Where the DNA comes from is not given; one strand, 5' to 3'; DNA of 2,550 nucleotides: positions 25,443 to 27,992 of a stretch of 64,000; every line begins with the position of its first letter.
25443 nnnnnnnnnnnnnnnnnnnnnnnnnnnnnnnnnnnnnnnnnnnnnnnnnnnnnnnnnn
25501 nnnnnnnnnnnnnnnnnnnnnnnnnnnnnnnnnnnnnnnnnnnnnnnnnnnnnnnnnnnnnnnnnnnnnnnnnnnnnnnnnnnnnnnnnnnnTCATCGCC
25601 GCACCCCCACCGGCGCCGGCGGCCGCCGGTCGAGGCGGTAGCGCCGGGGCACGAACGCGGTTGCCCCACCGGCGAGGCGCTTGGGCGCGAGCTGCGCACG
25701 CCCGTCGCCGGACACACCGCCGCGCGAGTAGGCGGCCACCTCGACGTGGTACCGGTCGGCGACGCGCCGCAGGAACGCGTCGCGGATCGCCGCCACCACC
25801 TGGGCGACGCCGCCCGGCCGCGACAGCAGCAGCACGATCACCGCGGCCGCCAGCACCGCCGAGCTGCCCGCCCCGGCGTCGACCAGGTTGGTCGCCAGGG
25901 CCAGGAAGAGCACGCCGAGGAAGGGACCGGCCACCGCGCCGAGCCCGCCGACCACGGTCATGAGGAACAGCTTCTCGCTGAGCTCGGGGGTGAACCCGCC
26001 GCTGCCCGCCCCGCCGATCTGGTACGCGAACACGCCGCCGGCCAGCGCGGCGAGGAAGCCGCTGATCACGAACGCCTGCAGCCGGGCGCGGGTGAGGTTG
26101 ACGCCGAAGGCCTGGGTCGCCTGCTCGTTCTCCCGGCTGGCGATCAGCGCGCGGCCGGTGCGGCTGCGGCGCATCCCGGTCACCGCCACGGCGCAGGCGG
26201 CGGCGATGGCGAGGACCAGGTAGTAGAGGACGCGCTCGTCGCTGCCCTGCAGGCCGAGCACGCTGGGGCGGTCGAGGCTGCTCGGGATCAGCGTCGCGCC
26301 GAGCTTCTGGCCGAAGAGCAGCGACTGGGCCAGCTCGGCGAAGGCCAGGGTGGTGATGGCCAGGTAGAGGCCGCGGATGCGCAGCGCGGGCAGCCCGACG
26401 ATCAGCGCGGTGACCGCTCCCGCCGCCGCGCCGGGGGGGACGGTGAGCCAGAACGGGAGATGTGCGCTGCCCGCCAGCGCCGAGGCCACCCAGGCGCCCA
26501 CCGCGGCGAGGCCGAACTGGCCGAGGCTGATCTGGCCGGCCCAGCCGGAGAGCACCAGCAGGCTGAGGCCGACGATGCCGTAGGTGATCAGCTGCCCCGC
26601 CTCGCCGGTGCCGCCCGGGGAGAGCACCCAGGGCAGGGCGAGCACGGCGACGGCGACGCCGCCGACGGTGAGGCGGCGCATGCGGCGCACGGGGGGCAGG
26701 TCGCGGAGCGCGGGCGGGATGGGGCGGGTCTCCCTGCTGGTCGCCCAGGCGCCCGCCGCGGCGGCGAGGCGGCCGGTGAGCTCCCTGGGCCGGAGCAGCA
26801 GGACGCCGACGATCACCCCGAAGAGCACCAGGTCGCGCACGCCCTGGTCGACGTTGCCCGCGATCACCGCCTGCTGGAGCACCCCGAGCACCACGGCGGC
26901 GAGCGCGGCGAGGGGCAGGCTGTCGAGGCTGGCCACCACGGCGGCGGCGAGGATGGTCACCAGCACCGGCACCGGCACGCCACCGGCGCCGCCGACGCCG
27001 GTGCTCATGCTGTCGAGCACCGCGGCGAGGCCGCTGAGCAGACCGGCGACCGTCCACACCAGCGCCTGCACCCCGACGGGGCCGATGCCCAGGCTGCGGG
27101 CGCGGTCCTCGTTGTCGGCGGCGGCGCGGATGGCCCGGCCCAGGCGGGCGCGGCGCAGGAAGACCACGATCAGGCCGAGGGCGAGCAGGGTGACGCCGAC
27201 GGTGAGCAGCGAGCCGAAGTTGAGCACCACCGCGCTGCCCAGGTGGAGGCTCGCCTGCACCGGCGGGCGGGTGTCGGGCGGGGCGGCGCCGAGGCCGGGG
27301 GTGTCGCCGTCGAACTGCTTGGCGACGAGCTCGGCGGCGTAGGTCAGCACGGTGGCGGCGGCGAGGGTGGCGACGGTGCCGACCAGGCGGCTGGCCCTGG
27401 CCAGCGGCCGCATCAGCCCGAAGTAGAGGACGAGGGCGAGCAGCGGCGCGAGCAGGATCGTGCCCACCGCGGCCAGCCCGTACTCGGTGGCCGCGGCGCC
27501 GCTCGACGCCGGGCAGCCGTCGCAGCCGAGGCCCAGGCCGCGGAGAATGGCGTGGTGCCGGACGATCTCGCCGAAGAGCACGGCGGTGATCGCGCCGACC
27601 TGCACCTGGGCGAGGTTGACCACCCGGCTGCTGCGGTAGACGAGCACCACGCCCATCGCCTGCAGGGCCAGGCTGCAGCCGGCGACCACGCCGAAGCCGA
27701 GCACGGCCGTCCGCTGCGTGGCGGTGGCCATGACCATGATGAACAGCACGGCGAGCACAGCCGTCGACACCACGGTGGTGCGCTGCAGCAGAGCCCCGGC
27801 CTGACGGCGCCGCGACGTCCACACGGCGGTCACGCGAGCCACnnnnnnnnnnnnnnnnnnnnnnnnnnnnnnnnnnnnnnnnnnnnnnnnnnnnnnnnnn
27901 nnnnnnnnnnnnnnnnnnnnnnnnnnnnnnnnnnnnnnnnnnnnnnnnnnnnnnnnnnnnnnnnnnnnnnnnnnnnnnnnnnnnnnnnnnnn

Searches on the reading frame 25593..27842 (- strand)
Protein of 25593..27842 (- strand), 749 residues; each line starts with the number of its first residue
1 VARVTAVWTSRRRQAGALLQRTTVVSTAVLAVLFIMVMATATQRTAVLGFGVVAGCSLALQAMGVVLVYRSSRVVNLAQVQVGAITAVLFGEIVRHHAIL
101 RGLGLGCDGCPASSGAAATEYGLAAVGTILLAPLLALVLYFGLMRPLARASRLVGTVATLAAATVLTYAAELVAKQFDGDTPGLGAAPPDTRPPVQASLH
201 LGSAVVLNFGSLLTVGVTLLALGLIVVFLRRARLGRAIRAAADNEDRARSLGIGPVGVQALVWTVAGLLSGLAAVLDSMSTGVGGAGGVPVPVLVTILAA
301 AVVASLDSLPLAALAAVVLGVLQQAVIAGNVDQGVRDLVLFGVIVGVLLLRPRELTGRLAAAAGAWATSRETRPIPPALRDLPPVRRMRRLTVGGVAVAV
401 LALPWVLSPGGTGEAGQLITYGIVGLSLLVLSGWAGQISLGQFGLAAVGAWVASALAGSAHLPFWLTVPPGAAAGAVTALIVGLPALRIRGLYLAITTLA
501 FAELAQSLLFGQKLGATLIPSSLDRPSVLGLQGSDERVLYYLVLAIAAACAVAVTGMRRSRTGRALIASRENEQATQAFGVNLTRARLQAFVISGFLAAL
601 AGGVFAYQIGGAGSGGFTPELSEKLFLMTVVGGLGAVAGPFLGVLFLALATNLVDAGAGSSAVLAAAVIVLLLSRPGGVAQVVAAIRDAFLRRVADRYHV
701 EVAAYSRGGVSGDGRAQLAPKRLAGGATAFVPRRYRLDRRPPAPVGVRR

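Call 9: search_protein_families(library=pfam, proteins=[window:25593-27842:-])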
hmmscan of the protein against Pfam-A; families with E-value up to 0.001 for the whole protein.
window:25593-27842:- (749 aa): 1 family
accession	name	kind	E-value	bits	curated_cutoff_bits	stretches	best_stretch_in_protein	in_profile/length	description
PF02653.21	BPD_transp_2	-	1.5e-50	172.3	26.8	2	416-672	7-264/269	Branched-chain amino acid transport system / permease component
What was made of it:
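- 25593..27842 (-): Fused LivH/LivM permease gene, first gene of the operon that continues into MFS-ABC ATPase, MoxR, DUF58 and TgpA. The start is GTG 27842 or GTG 27833, which gives a leader of about 90 nt. Pfam BPD_transp_2 twice (call 9).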

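Call 28: find_related_loci(query=A1, collection=metagenome_contigs, flank=2500)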
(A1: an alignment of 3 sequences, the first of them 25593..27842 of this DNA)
Query A1 (749 aa) in metagenome_contigs; peptide patterns used: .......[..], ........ (x = any residue, [..] = any of these).
599 stretches matched a pattern (row limit reached: there are more); 91 encode a relative of the query (tblastn E <= 1e-3); the best 80 are kept; 80 distinct loci.
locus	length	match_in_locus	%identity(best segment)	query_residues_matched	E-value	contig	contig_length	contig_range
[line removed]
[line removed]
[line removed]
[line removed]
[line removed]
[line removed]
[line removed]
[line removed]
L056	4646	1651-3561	37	51-702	3e-78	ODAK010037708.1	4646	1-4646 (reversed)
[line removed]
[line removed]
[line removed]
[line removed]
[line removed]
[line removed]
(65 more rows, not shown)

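Call 32: find_homologous_proteins(query=window:25593-27842:-, max_evalue=1e-100)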
Query window:25593-27842:- (749 aa): 155 proteins with E <= 1e-100 among 8000 candidates; the best 120 are listed.
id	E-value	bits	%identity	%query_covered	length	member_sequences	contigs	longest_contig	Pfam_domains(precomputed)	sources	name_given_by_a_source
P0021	0.0e+0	1512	100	100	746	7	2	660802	PF02653.22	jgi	jgi:branched-chain amino acid transport system permease protein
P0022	0.0e+0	1370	90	100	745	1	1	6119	PF02653.22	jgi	-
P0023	0.0e+0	1174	77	99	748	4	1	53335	PF02653.22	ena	-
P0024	0.0e+0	1173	77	100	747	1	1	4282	PF02653.22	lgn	-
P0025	0.0e+0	1161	76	99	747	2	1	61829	PF02653.22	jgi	jgi:branched-chain amino acid transport system permease protein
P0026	0.0e+0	1158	76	100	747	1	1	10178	PF02653.22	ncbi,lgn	-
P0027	0.0e+0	1150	77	97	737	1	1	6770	PF02653.22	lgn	-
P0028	0.0e+0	1048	71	97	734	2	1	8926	PF02653.22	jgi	jgi:branched-chain amino acid transport system permease protein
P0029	0.0e+0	1033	69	98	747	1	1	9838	PF02653.22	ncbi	-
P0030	3.6e-197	675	52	98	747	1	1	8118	PF02653.22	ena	-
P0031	1.2e-196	674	53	97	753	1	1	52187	PF02653.22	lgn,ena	-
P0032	3.5e-193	662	51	99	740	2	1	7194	PF02653.22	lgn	-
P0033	3.1e-186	639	52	92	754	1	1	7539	PF02653.22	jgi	jgi:branched-chain amino acid transport system permease protein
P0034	2.9e-183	629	51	93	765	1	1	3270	PF02653.22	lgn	-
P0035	1.7e-162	561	49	92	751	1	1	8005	PF02653.22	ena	-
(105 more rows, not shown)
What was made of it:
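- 25593..27842 (-): The public gene call of 746 aa implies a start at 27833 (call 32).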

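Call 34: find_encoding_contigs(protein=P0022, flank=2000, max_places=2)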
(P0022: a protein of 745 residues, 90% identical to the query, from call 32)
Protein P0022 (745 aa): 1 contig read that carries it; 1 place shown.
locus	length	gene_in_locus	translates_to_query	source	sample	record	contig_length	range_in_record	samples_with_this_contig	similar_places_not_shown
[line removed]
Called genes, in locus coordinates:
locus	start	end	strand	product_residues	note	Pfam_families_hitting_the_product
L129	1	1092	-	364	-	?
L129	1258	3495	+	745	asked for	PF02653:BPD_transp_2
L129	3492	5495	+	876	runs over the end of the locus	?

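Call 35: find_encoding_contigs(protein=P0028, flank=2000, max_places=2)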
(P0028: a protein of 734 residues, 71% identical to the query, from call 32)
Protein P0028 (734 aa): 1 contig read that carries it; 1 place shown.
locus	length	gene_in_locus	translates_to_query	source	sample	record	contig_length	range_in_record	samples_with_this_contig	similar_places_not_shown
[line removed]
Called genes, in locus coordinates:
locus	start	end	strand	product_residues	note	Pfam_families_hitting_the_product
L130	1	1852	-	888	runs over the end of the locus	?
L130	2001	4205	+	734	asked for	PF02653:BPD_transp_2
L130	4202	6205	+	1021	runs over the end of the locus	PF07690:MFS_1, PF13191:AAA_16 (faint), PF00005:ABC_tran, PF02463:SMC_N (faint), PF13304:AAA_21 (faint), PF13401:AAA_22 (faint), PF13476:AAA_23 (faint), PF00005:ABC_tran, +2 more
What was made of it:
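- Tried and rejected: One public gene call in L130 starts there (call 35).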

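Call 36: find_encoding_contigs(protein=P0031, flank=2000, max_places=2)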
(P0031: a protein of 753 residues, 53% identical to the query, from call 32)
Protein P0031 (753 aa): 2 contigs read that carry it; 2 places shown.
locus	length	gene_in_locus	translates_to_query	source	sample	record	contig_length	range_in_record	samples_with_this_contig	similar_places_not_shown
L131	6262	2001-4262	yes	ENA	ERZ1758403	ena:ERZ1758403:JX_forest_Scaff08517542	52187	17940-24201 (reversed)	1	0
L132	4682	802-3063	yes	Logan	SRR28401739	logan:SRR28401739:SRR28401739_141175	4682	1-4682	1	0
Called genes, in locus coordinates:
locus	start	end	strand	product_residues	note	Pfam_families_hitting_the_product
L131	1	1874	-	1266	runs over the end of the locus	PF01055:Glyco_hydro_31_2nd, PF21365:Glyco_hydro_31_3rd, PF00128:Alpha-amylase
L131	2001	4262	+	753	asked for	PF02653:BPD_transp_2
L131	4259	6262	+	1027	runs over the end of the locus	PF13191:AAA_16 (faint), PF07690:MFS_1, PF03193:RsgA_GTPase (faint), PF13555:AAA_29 (faint), PF00005:ABC_tran, PF01926:MMR_HSR1 (faint), PF00005:ABC_tran, PF12399:BCA_ABC_TP_C (weak), +6 more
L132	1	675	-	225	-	?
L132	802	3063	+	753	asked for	PF02653:BPD_transp_2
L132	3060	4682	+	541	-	?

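Call 37: find_encoding_contigs(protein=P0025, flank=2000, max_places=2)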
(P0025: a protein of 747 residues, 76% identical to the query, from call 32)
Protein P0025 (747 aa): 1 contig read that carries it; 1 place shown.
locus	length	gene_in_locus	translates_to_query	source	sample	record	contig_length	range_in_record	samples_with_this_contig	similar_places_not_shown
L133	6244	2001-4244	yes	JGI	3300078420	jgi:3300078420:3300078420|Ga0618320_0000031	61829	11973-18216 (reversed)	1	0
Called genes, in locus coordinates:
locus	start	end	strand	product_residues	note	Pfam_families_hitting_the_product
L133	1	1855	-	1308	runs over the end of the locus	PF13802:Gal_mutarotas_2 (weak), PF01055:Glyco_hydro_31_2nd, PF21365:Glyco_hydro_31_3rd, PF00128:Alpha-amylase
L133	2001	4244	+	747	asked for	PF02653:BPD_transp_2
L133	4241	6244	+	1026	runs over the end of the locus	PF07690:MFS_1, PF13191:AAA_16 (faint), PF13476:AAA_23 (faint), PF00005:ABC_tran, PF02463:SMC_N (faint), PF13175:AAA_15 (faint), PF13304:AAA_21 (faint), PF00005:ABC_tran, +3 more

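Call 62: search_protein_families(library=ncbifam, proteins=[window:25593-27833:-], max_evalue=0.01)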
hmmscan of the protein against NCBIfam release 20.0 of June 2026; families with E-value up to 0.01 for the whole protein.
window:25593-27833:- (746 aa): 10 families
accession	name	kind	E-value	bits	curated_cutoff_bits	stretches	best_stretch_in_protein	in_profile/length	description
NF008450.0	PRK11301.1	subfamily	1.6e-28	100.3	366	2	383-529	86-234/418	high-affinity branched-chain amino acid ABC transporter permease LivM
TIGR03408.1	urea_trans_UrtC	equivalog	1.4e-19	71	296.2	2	473-676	100-310/313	urea ABC transporter permease subunit UrtC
TIGR03409.1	urea_trans_UrtB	equivalog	3.4e-16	59.8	250.3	2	534-677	143-286/291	urea ABC transporter permease subunit UrtB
NF008011.0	PRK10740.1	equivalog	7.4e-15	55.4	379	2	48-355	15-302/308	high-affinity branched-chain amino acid ABC transporter permease LivH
TIGR03727.1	urea_t_UrtC_arc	equivalog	1.7e-09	37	575.55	1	392-675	33-336/369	urea ABC transporter, permease protein UrtC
NF007014.0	PRK09478.1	equivalog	6.1e-06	25.8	386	1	535-645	182-297/336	galactose/methyl galactoside ABC transporter permease MglC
NF011961.0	PRK15432.1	equivalog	6.8e-06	25.5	388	1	421-645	52-273/344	autoinducer 2 ABC transporter permease LsrC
NF040906.3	GguB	equivalog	9.7e-05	21.7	450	1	540-650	228-343/375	multiple monosaccharide ABC transporter permease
NF008630.0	PRK11618.1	equivalog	0.00045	19.5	363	1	421-670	51-302/331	galactofuranose ABC transporter, permease protein YjfF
NF008441.0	PRK11285.1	equivalog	0.0018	17.4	378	1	443-650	90-297/333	L-arabinose ABC transporter permease AraH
